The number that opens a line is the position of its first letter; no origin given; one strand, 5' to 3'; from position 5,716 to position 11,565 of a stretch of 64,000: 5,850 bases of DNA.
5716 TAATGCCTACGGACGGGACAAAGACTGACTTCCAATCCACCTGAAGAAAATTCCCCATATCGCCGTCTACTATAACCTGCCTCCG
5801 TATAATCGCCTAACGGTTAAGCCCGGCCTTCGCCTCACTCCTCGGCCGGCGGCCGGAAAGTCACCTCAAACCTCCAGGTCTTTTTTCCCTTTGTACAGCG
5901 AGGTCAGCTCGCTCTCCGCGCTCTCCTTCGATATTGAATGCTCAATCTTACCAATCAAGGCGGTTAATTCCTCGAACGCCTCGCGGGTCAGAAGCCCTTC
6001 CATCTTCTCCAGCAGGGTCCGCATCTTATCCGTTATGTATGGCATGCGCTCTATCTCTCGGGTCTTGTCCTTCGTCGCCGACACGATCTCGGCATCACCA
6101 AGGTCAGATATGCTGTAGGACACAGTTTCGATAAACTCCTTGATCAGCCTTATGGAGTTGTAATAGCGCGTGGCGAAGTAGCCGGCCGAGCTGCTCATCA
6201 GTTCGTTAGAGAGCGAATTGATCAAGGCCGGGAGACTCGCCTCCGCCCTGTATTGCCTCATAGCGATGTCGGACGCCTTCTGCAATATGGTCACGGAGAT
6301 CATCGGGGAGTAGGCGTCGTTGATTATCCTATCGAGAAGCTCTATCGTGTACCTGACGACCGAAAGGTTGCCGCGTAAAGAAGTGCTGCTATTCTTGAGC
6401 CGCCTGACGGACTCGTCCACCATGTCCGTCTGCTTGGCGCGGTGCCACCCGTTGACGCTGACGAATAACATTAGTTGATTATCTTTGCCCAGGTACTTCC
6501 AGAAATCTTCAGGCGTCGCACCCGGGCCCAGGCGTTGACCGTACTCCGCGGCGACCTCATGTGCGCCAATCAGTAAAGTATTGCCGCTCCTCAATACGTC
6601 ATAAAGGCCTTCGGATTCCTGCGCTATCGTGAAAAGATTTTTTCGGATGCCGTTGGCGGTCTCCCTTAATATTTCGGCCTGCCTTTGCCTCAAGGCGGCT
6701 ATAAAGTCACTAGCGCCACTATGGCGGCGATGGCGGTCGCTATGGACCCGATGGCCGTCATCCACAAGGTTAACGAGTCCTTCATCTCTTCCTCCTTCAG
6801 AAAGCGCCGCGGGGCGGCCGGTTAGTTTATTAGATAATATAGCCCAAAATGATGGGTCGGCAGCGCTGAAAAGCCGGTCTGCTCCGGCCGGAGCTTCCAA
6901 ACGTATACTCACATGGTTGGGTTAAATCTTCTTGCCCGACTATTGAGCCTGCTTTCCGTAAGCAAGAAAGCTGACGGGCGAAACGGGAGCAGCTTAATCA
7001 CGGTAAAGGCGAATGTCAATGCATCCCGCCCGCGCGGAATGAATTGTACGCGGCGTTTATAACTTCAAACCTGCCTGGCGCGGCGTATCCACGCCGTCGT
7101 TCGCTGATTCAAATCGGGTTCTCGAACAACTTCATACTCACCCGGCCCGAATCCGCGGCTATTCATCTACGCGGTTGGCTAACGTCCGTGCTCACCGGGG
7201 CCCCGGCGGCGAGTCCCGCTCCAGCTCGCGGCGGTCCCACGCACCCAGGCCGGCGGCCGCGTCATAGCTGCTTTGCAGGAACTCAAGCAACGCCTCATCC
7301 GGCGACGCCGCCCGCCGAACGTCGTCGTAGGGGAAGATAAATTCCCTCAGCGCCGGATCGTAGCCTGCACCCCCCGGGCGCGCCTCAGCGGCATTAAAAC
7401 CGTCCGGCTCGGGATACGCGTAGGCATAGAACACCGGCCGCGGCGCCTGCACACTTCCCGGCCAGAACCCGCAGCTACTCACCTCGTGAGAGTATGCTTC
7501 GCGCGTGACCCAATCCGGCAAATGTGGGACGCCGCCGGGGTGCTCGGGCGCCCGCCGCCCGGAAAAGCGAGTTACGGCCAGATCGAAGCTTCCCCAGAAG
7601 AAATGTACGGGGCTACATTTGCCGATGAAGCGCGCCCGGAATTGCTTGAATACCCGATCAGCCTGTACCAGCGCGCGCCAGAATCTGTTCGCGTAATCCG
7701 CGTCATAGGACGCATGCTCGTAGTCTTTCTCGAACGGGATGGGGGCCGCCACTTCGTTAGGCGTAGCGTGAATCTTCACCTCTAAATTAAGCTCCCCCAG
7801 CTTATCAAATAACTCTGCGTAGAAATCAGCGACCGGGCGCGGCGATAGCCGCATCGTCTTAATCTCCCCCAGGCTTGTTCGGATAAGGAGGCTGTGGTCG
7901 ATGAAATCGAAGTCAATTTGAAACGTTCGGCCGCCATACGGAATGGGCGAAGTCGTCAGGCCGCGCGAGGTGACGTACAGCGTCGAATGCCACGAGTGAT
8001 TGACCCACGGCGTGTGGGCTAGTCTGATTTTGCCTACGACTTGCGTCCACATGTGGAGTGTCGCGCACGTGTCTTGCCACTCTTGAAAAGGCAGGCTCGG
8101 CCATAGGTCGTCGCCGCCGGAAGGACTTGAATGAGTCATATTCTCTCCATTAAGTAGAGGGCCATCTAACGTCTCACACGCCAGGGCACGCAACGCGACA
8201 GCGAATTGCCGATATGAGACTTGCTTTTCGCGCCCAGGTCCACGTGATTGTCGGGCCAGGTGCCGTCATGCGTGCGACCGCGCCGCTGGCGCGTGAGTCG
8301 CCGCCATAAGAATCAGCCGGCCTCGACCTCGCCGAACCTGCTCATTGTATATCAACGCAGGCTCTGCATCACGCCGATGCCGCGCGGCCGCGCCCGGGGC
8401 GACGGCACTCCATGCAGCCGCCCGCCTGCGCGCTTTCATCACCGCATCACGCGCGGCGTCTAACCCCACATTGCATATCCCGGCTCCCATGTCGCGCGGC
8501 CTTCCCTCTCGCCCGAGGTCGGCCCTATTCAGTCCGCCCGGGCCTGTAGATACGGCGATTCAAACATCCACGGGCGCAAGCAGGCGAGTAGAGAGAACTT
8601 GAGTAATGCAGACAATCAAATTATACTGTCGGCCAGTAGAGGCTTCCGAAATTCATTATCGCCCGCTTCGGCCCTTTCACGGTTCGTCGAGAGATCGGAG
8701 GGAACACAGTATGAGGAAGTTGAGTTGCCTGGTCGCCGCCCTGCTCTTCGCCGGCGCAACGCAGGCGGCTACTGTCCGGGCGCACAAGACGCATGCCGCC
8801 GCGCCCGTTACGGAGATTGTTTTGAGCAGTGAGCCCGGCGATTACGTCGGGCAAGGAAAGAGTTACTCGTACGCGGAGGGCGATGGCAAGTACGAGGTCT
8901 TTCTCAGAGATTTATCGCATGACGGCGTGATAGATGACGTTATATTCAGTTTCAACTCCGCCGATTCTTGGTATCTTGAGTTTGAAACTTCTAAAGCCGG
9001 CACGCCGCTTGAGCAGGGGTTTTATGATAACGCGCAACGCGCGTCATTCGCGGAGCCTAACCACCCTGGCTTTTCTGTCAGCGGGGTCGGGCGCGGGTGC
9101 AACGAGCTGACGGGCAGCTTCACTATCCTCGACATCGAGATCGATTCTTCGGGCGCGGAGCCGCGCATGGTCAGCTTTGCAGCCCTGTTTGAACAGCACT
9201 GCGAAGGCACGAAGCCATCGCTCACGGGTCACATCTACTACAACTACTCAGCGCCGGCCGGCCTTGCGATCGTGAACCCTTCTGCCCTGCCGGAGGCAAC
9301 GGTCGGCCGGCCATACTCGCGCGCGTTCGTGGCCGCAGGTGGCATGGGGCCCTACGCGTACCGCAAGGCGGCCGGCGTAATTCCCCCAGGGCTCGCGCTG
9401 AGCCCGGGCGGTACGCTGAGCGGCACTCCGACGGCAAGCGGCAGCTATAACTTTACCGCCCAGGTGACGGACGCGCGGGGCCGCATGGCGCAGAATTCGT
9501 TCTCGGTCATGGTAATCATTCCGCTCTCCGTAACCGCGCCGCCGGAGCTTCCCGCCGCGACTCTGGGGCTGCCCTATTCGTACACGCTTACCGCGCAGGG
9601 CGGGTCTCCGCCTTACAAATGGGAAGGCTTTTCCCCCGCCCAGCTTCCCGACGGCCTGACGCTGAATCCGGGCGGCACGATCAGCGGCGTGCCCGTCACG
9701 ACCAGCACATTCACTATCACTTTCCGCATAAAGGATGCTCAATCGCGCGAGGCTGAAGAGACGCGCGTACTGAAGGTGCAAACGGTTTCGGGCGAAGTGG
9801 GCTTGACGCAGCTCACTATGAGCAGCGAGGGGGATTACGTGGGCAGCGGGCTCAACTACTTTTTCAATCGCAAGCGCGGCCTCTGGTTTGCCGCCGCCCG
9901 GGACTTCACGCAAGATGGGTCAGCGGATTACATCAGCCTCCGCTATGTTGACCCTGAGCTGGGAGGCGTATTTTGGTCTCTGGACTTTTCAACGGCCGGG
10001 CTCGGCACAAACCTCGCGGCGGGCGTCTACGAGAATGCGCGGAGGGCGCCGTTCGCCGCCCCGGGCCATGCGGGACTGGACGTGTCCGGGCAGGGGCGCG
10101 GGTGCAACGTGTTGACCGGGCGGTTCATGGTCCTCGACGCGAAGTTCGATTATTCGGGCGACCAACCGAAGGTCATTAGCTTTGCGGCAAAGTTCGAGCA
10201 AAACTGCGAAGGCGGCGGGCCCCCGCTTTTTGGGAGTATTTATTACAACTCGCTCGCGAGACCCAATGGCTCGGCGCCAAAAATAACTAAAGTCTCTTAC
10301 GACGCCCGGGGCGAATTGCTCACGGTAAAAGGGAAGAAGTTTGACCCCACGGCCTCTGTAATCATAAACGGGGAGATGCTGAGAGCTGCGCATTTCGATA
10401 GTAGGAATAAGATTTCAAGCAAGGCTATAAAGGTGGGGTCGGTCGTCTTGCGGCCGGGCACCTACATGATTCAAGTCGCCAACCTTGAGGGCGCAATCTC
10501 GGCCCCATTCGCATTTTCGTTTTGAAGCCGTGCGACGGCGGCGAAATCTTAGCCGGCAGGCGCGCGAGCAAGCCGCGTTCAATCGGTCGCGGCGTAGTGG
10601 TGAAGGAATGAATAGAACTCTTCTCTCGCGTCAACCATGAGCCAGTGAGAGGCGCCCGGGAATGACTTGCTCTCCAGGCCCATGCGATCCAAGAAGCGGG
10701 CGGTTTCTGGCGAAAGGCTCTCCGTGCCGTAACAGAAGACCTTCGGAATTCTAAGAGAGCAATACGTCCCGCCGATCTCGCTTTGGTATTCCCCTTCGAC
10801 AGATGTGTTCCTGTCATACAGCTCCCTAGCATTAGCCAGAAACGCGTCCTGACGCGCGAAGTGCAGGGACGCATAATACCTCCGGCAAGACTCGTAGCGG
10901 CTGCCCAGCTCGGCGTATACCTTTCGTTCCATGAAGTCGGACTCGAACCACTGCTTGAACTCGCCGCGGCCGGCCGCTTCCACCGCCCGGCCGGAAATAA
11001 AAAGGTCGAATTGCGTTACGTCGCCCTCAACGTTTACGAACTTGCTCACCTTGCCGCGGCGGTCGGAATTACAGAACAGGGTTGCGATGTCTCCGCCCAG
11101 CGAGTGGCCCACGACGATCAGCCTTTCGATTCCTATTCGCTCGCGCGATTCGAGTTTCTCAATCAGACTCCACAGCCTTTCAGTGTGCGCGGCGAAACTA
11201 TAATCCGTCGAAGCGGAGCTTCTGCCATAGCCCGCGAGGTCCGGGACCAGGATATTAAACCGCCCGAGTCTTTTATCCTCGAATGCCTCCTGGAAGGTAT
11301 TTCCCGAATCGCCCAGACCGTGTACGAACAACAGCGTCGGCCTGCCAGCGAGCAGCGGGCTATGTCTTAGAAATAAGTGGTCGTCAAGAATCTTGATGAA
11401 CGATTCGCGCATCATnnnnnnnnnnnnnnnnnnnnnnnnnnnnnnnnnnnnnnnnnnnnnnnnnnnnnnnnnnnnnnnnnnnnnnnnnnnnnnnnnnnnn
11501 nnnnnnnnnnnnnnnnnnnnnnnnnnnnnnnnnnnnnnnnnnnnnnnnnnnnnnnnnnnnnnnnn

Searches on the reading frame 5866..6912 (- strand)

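Call 9: search_protein_families(library=pfam, proteins=[window:5866-6912:-])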
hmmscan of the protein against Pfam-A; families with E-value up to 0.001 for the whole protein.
window:5866-6912:- (348 aa): 0 families

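Call 19: search_protein_families(library=ncbifam, proteins=[window:5866-6912:-], max_evalue=0.01)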
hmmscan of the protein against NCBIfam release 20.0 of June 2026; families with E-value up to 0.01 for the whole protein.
window:5866-6912:- (348 aa): 0 families

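Call 58: search_protein_families(library=pfam, proteins=[window:5866-6912:-], max_evalue=10)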
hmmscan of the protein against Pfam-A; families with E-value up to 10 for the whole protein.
window:5866-6912:- (348 aa): 2 families
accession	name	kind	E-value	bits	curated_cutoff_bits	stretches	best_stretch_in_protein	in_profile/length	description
PF11815.13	DUF3336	-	0.078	13.2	25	1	218-276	60-123/138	Domain of unknown function (DUF3336)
PF03040.20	CemA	-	0.12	12.7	27.4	1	202-274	81-151/229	CemA family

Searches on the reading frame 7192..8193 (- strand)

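Call 9: search_protein_families(library=pfam, proteins=[window:7192-8193:-])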
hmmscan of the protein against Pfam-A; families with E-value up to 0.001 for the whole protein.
window:7192-8193:- (333 aa): 1 family
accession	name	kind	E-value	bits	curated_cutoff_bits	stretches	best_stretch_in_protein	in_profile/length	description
PF19459.4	DUF5996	-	1.2e-145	484.7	25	1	31-325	1-295/296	Family of unknown function (DUF5996)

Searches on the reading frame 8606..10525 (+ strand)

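Call 5: search_protein_families(library=pfam, proteins=[window:8606-10525:+])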
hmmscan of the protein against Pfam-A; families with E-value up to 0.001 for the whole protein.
window:8606-10525:+ (639 aa): 3 families
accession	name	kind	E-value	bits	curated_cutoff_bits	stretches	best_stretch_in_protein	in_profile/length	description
PF05345.18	He_PIG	-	2.7e-24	85.9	24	2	222-303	4-95/96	Putative Ig domain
PF17963.7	Big_9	-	0.0002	22.6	23.6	0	263-300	48-87/89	Bacterial Ig domain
PF00801.26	PKD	-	0.00058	20.2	23.5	0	324-388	15-78/80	PKD domain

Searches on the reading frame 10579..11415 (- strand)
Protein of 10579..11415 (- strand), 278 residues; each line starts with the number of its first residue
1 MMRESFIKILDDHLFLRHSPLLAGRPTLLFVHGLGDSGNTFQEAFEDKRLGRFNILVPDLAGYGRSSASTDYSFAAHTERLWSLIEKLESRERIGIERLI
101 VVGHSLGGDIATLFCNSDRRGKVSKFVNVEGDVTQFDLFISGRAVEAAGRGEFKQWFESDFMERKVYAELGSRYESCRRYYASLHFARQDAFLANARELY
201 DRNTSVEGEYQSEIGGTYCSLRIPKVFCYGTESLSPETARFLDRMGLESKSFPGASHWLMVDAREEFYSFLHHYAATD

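Call 5: search_protein_families(library=pfam, proteins=[window:10579-11415:-])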
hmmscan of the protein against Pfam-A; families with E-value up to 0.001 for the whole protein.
window:10579-11415:- (278 aa): 4 families
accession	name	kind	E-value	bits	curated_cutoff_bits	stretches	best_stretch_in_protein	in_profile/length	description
PF00561.26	Abhydrolase_1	-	1.8e-17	64.3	25.8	1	26-206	1-166/245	alpha/beta hydrolase fold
PF12697.13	Abhydrolase_6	-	6.5e-14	53.5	26.3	1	28-268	1-215/217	Alpha/beta hydrolase family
PF12146.15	Hydrolase_4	-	3.4e-09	36.8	27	1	26-127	5-105/239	Serine aminopeptidase, S33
PF02230.22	Abhydrolase_2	-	0.00021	21.7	23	0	25-57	14-47/217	Phospholipase/Carboxylesterase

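Call 19: search_protein_families(library=ncbifam, proteins=[window:10579-11415:-], max_evalue=0.01)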
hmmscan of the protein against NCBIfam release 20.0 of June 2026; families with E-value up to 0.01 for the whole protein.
window:10579-11415:- (278 aa): 18 families
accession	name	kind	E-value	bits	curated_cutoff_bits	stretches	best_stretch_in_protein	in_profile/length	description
TIGR03695.1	menH_SHCHC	equivalog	7.8e-11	41.9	208.55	1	25-119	2-93/252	2-succinyl-6-hydroxy-2,4-cyclohexadiene-1-carboxylate synthase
NF058580.1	lipase_V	equivalog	7.1e-10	38.9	300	1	26-116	26-109/230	EstV family lipase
NF008340.0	PRK11126.1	equivalog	2.4e-08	33.5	261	1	24-131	13-111/255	2-succinyl-6-hydroxy-2,4-cyclohexadiene-1-carboxylate synthase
TIGR03056.1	bchO_mg_che_rel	equivalog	2.5e-08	33.3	172.55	1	23-115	27-113/278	alpha/beta fold hydrolase BchO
NF011457.0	PRK14875.1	equivalog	5e-08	32.3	307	1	25-117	132-218/372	acetoin dehydrogenase dihydrolipoyllysine-residue acetyltransferase subunit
TIGR03611.1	RutD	equivalog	8.1e-08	31.9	238.5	1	19-130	7-112/258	pyrimidine utilization protein D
NF051488.1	bifunc_PcaDC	exception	1.2e-07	31.2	390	1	25-115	12-96/375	bifunctional 3-oxoadipate enol-lactonase/4-carboxymuconolactone decarboxylase PcaDC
NF050089.1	i_nPHAscl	equivalog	8.4e-07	28.3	300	1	23-127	16-113/288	intracellular short-chain-length polyhydroxyalkanoate depolymerase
TIGR02427.1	protocat_pcaD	equivalog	3.4e-06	26.6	255.85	1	23-115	11-97/251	3-oxoadipate enol-lactonase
NF002938.0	PRK03592.1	equivalog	1.9e-05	24.2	241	1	23-130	29-128/298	haloalkane dehalogenase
NF045632.1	hydroxlase_HsaD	equivalog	7.6e-05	21.8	400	1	23-115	32-122/290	4,5:9,10-diseco-3-hydroxy-5,9,17-trioxoandrosta-1(10),2-diene-4-oate hydrolase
TIGR01738.1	bioH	equivalog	0.00028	20.6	206.95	1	24-161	3-128/245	pimeloyl-ACP methyl ester esterase BioH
NF002043.0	PRK00870.1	subfamily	0.00087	18.8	265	1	54-91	75-115/302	haloalkane dehalogenase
TIGR01250.1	pro_imino_pep_2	subfamily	0.0013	18.4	167.65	0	26-118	26-117/288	proline iminopeptidase-family hydrolase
NF004514.1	PRK05855.1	equivalog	0.0015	17.1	455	1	24-132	21-127/578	SDR family oxidoreductase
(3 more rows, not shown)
